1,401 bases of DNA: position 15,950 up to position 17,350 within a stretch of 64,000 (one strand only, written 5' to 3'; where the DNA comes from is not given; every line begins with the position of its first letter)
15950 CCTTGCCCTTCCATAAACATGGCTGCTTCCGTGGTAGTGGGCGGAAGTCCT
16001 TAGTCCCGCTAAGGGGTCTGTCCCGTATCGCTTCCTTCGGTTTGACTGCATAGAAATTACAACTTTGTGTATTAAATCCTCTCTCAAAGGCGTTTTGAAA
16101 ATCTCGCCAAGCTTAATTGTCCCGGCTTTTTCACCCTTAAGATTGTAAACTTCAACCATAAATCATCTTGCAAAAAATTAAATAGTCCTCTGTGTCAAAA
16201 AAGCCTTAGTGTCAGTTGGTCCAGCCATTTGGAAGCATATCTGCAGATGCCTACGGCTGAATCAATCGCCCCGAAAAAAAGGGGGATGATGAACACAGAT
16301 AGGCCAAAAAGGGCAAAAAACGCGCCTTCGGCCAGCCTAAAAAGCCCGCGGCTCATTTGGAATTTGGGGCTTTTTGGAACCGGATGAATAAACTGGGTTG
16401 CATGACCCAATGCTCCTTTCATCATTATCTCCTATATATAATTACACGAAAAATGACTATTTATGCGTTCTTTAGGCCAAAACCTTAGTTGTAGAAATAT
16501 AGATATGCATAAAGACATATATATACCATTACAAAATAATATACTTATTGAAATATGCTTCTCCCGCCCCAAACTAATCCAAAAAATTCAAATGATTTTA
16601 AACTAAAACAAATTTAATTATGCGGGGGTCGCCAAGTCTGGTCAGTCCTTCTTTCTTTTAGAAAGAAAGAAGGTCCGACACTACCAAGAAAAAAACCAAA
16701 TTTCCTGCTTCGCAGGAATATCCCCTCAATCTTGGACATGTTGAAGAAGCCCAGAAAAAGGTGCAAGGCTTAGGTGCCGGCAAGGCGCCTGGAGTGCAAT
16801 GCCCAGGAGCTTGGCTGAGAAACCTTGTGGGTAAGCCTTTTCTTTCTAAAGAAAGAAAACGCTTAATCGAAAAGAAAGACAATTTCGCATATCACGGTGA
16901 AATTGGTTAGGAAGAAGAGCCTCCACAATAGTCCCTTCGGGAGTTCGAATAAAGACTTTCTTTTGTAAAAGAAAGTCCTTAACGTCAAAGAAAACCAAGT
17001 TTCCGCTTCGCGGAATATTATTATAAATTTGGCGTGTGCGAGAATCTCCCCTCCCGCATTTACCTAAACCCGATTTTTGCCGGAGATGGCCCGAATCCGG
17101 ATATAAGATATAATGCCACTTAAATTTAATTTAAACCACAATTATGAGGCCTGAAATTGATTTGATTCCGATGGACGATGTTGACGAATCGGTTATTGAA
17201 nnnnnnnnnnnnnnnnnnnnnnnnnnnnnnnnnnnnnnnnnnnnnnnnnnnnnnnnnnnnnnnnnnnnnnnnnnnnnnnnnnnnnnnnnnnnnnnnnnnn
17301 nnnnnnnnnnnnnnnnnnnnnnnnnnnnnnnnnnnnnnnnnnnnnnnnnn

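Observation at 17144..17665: Archaemetzincin-like protein with the Cys4 zinc ribbon retained but HEXXH replaced by KEAIY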

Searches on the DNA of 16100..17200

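Call 7: search_rna_families(source=window, start=16100, end=17200, threshold=evalue, max_evalue=10, show_alignments=3)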
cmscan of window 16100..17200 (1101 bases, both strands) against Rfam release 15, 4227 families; matches with E-value up to 10: 9.
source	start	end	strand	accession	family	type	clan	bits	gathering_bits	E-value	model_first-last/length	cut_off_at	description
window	16646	16674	-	RF04239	mir-4679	Gene; miRNA;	-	20.5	88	0.6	1-75/75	no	mir-4679 microRNA precursor family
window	16817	16885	+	RF01705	Flavo-1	Gene; sRNA;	-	19.6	42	0.33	1-76/76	no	Flavo-1 RNA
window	16590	16734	-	RF04315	manA-II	Cis-reg;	-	18.6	100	2.2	1-147/147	no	manA_II ncRNA motif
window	16395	16474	+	RF01456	VrrA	Gene; antisense;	-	18.3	50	2.6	1-140/140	no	Vibrio regulatory RNA of OmpA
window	16832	16865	-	RF03578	mir-3910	Gene; miRNA;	-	16.3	95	5.8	25-58/82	no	mir-3910 microRNA precursor family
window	16832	16865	-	RF04343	Plastid-psbA-2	Cis-reg;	CL00153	16.2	55.8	7.5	13-44/60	no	Plastid-psbA-2 3UTR RNA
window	16832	16865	+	RF03578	mir-3910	Gene; miRNA;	-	16.1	95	6.2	25-58/82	no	mir-3910 microRNA precursor family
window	16725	16871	-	RF02257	adapt33_3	Gene; lncRNA;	-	15.2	70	1.5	1-140/140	no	Adaptive response 33 conserved region 3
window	16631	16694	-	RF01705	Flavo-1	Gene; sRNA;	-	15.2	42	5.4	1-76/76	no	Flavo-1 RNA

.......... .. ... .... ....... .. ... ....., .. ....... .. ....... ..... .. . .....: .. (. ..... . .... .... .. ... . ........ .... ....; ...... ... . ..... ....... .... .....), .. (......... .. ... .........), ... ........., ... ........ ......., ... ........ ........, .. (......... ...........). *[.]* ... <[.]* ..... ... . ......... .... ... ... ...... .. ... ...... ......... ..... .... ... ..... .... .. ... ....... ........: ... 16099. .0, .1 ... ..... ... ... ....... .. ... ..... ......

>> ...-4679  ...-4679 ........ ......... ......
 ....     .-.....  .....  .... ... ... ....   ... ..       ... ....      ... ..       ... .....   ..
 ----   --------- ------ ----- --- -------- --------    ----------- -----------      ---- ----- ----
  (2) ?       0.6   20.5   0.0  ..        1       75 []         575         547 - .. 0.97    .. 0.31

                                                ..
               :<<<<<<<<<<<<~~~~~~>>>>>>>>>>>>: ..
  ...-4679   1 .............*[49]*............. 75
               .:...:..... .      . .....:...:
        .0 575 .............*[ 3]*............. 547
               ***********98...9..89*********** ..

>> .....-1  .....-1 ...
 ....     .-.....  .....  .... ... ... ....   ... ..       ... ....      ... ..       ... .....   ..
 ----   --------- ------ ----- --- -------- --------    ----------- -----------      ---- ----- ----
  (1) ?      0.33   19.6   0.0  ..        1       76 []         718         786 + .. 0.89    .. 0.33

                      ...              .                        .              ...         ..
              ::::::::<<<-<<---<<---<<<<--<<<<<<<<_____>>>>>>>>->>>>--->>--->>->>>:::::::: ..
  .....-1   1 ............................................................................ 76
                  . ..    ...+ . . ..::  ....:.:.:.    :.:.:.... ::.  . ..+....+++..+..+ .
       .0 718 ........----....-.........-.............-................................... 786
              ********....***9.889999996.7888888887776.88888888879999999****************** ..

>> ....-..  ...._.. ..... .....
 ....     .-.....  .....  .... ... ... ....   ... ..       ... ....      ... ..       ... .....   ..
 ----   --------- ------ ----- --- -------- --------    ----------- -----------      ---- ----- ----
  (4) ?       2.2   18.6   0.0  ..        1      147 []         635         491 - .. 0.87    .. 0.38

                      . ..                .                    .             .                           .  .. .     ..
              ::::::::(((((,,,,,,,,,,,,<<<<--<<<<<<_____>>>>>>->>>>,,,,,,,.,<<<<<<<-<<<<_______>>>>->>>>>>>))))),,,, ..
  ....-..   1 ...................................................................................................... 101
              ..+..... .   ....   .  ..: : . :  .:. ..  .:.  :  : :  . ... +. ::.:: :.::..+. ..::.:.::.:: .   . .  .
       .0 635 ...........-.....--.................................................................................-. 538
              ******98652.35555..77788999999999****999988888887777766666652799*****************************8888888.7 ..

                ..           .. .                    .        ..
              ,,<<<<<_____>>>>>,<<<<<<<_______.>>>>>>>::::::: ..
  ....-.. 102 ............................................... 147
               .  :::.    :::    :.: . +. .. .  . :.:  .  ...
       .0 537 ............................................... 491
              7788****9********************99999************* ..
